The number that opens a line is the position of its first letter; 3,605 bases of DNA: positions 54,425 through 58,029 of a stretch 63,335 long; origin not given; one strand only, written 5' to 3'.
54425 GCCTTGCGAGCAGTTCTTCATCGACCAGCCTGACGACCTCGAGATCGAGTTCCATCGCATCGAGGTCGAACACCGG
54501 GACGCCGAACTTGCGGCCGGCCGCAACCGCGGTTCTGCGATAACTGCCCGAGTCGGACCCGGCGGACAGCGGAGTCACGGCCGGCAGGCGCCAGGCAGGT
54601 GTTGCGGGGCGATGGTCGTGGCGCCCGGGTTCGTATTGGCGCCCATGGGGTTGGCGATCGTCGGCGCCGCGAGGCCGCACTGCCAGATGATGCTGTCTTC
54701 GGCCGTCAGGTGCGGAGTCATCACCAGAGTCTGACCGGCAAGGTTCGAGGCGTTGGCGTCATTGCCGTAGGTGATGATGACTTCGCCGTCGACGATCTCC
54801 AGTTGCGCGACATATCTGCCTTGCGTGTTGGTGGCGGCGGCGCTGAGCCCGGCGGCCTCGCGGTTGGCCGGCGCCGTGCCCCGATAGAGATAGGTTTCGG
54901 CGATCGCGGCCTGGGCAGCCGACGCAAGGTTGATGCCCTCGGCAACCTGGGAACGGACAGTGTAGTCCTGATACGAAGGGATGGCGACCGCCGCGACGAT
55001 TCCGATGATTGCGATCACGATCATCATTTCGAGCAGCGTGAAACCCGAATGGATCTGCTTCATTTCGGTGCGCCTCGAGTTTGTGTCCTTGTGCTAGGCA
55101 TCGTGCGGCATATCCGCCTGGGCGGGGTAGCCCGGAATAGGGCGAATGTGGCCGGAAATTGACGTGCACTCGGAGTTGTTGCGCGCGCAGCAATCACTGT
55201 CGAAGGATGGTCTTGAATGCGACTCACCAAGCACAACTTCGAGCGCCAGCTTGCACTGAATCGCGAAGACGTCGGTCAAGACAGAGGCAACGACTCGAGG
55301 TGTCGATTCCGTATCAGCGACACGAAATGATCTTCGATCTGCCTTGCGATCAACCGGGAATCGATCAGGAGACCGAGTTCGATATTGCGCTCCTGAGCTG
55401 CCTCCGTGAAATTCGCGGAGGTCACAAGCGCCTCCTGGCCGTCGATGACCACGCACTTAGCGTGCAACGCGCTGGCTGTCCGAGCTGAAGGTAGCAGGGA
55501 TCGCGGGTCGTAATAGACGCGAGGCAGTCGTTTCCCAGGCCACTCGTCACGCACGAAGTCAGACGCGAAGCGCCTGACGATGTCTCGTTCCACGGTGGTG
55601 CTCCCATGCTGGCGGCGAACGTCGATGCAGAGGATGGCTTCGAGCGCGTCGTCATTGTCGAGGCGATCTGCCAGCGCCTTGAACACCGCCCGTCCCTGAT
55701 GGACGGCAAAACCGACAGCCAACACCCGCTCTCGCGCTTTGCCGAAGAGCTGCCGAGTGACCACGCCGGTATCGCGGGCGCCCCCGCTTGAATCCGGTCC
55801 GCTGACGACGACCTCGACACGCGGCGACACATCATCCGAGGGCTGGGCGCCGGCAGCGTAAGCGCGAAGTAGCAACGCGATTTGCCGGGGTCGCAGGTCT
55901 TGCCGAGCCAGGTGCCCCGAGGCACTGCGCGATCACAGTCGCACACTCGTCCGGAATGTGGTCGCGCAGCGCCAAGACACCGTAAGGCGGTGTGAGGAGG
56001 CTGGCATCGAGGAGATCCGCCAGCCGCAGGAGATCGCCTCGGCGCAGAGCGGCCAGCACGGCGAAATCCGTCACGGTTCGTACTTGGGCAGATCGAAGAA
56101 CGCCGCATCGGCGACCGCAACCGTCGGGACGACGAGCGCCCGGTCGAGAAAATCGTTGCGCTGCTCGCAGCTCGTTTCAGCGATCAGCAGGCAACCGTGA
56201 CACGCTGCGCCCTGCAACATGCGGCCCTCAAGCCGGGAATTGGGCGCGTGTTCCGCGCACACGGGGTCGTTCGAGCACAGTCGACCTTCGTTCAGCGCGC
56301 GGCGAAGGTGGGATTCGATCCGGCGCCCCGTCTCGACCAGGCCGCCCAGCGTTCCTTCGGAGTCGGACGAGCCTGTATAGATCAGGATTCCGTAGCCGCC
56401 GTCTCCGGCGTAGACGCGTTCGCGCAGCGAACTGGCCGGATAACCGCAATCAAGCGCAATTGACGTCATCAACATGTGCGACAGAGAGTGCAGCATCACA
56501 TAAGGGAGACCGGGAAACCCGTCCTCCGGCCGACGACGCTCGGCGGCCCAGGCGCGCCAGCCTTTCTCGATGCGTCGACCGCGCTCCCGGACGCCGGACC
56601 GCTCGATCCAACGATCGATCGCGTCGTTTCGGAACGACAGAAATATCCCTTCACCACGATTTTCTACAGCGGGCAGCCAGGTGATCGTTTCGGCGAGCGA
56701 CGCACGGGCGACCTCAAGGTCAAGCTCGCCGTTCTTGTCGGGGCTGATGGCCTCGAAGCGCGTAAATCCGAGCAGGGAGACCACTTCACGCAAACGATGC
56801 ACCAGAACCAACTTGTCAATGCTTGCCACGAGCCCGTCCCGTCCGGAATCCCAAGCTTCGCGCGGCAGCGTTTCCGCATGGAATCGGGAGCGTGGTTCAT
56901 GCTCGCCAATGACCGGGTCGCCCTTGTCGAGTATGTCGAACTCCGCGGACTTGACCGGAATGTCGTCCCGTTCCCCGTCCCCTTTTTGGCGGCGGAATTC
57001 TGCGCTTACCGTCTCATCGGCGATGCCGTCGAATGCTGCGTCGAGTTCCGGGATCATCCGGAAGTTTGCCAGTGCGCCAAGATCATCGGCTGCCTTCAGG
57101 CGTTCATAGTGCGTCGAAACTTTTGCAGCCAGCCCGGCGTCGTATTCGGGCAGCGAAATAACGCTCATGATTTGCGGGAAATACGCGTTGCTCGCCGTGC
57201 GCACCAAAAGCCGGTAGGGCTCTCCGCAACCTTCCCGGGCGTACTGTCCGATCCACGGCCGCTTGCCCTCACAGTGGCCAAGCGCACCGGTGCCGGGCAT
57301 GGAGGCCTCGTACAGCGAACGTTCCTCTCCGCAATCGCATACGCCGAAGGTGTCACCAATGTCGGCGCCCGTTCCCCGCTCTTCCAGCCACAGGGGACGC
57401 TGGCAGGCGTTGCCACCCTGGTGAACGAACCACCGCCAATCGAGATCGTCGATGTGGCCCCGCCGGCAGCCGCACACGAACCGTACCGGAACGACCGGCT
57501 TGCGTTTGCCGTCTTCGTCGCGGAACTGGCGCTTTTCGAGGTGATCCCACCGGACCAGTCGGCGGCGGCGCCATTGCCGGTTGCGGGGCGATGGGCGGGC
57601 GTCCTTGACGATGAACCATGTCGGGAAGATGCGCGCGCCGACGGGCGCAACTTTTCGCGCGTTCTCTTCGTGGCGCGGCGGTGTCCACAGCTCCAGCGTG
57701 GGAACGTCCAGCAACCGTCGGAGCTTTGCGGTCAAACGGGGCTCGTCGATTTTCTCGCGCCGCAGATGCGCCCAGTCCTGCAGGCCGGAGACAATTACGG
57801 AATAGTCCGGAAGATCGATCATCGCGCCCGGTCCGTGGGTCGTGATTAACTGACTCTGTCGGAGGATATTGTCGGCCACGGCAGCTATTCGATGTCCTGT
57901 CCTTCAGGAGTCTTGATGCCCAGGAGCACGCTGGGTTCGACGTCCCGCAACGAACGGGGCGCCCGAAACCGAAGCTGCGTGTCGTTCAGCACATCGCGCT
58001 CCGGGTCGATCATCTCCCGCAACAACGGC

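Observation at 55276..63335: Class-1 DISARM-like defence operon (drmMI-drmA-drmB-drmC) running off the window edge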

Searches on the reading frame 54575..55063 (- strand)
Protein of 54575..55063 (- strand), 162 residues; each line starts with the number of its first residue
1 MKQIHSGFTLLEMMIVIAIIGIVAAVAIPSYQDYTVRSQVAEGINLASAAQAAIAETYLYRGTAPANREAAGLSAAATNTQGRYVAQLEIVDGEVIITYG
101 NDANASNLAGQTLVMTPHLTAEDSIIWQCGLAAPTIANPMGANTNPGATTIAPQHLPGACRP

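Call 44: search_protein_families(library=ncbifam, proteins=[window:54575-55063:-], max_evalue=0.01)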
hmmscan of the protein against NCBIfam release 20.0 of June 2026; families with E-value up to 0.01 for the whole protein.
window:54575-55063:- (162 aa): 10 families
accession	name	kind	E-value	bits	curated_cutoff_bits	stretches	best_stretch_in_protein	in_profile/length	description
NF007862.0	PRK10574.1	equivalog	2.8e-17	63.2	138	1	5-128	4-121/145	prepilin peptidase-dependent pilin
NF041775.1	typeIV_PilA_Myxo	equivalog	7.6e-10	39.1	400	1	6-43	11-48/214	type IV pilin protein PilA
TIGR01708.2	typeII_sec_gspH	equivalog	1.8e-09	37.9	80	1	5-38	1-34/169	type II secretion system minor pseudopilin GspH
TIGR02532.1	IV_pilin_GFxxxE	domain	6.7e-09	35.2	16.3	1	6-28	2-24/24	prepilin-type N-terminal cleavage/methylation domain-containing protein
TIGR01710.1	typeII_sec_gspG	equivalog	3.6e-08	33.5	88.85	1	6-77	1-70/134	type II secretion system major pseudopilin GspG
NF040999.1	pilin_ComGC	equivalog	2.4e-06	27.6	75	1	6-35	2-33/84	competence type IV pilus major pilin ComGC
NF041013.1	T4P_ComGE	equivalog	5.2e-05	23.3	49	1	7-40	5-39/83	competence type IV pilus minor pilin ComGE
NF007800.0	PRK10506.1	equivalog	0.00015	21.6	158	1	5-42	8-45/163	prepilin peptidase-dependent protein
TIGR02596.1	TIGR02596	subfamily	0.0006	19.9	70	1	8-39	1-32/196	Verru_Chthon cassette protein D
TIGR01707.1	gspI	equivalog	0.0027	18.2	44.35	1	7-48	1-42/101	type II secretion system minor pseudopilin GspI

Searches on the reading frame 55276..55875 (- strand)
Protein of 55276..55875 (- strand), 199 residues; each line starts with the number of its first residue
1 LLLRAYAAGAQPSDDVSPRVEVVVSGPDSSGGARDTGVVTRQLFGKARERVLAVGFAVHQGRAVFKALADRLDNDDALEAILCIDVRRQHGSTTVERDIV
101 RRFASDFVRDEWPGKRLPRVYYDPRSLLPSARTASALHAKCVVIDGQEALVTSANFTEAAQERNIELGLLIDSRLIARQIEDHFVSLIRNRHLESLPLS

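Call 6: search_protein_families(library=padloc, proteins=[window:55276-55875:-], max_evalue=0.01)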
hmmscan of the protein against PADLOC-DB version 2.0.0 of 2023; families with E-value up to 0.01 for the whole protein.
window:55276-55875:- (199 aa): 29 families (the best 25 are shown)
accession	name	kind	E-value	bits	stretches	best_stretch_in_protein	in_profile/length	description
PDLC02587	DrmC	-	3.3e-64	214.5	1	2-197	66-265/267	DrmC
PDLC02597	DrmC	-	3.5e-36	123.3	1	17-182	77-230/242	DrmC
PDLC02585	DrmC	-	1.1e-24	85.4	1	15-194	84-251/253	DrmC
PDLC02588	DrmC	-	4.3e-21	73.7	2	132-196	188-252/256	DrmC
PDLC02606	DrmC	-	5.7e-21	73.1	1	14-193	12-179/182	DrmC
PDLC02607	DrmC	-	6.2e-21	72.9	1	7-191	81-257/265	DrmC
PDLC02605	DrmC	-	5.7e-19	66.8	1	19-193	98-265/270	DrmC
PDLC02595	DrmC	-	1.4e-18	65.6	1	2-194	82-265/269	DrmC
PDLC02616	DrmC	-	1e-17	62.5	1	134-192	162-220/224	DrmC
PDLC02591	DrmC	-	4.7e-16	56.8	1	14-193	89-256/260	DrmC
PDLC02602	DrmC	-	1.2e-15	55.4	1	15-192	85-253/381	DrmC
PDLC02613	DrmC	-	1e-14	52.5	1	22-190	82-255/262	DrmC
PDLC02589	DrmC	-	4.5e-14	50.2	1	17-196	90-262/264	DrmC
PDLC02609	DrmC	-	2.9e-13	48.3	1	42-184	103-229/241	DrmC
PDLC02608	DrmC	-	3.8e-13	47.6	1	21-190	2-154/162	DrmC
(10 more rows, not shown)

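Call 7: search_protein_families(library=pfam, proteins=[window:55276-55875:-], max_evalue=0.01)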
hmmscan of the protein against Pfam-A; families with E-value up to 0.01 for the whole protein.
window:55276-55875:- (199 aa): 2 families
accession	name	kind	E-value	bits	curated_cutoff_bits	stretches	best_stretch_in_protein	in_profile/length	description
PF13091.12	PLDc_2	-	4.9e-12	46.3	27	1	42-187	3-131/132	PLD-like domain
PF00614.28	PLDc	-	0.001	19.5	21.9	1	137-158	5-26/28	Phospholipase D Active site motif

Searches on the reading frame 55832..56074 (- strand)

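Call 6: search_protein_families(library=padloc, proteins=[window:55832-56074:-], max_evalue=0.01)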
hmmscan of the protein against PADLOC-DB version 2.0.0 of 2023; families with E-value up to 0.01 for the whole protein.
window:55832-56074:- (80 aa): 1 family
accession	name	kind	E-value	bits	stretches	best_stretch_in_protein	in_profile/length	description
PDLC02587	DrmC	-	0.00053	17.1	1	6-52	4-50/267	DrmC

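Call 7: search_protein_families(library=pfam, proteins=[window:55832-56074:-], max_evalue=0.01)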
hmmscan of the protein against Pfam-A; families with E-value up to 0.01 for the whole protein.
window:55832-56074:- (80 aa): 0 families

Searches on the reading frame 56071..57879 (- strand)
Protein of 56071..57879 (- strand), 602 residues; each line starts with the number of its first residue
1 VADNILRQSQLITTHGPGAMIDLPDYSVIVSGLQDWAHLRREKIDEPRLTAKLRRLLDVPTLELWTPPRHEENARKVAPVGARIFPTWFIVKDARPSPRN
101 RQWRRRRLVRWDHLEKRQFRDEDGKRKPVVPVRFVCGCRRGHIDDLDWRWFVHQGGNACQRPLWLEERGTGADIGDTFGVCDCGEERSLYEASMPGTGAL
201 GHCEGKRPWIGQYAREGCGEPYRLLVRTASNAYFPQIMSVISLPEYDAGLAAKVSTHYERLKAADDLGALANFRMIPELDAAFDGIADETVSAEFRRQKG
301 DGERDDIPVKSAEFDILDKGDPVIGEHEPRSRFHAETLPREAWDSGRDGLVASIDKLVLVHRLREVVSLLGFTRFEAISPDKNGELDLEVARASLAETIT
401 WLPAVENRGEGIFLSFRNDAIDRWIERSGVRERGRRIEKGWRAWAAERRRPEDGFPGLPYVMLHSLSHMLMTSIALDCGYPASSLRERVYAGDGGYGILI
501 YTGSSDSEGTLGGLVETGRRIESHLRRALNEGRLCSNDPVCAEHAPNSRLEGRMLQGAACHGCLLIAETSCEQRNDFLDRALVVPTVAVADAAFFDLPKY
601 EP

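Call 6: search_protein_families(library=padloc, proteins=[window:56071-57879:-], max_evalue=0.01)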
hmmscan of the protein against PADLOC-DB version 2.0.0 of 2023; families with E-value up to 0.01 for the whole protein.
window:56071-57879:- (602 aa): 4 families
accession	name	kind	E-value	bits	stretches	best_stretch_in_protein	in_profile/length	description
PDLC02583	DrmB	-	1.2e-74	250.5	2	358-585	377-603/606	DrmB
PDLC02579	DrmB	-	1.1e-64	216.3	1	352-595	68-313/314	DrmB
PDLC02584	DrmB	-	1e-63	213.8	1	163-596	8-443/445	DrmB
PDLC02582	DrmB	-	1.5e-10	38.3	1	459-586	522-635/649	DrmB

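Call 7: search_protein_families(library=pfam, proteins=[window:56071-57879:-], max_evalue=0.01)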
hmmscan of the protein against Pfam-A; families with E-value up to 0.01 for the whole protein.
window:56071-57879:- (602 aa): 1 family
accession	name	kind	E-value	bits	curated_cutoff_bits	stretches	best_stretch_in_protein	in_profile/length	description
PF09369.15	MZB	-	3e-09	37.9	24.2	1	466-564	1-80/80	MrfA Zn-binding domain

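Call 26: find_encoding_contigs(protein=window:56071-57879:-, flank=10000, max_places=6)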
Protein window:56071-57879:- (602 aa): no gene with exactly this product is on record in the collection.

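Call 44: search_protein_families(library=ncbifam, proteins=[window:56071-57879:-], max_evalue=0.01)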
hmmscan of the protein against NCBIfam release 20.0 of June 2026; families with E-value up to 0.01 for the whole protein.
window:56071-57879:- (602 aa): 1 family
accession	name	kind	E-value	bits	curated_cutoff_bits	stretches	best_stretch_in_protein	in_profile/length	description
NF038324.1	DrmB_fam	subfamily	4.1e-169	564.2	240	1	6-586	5-604/604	DrmB family protein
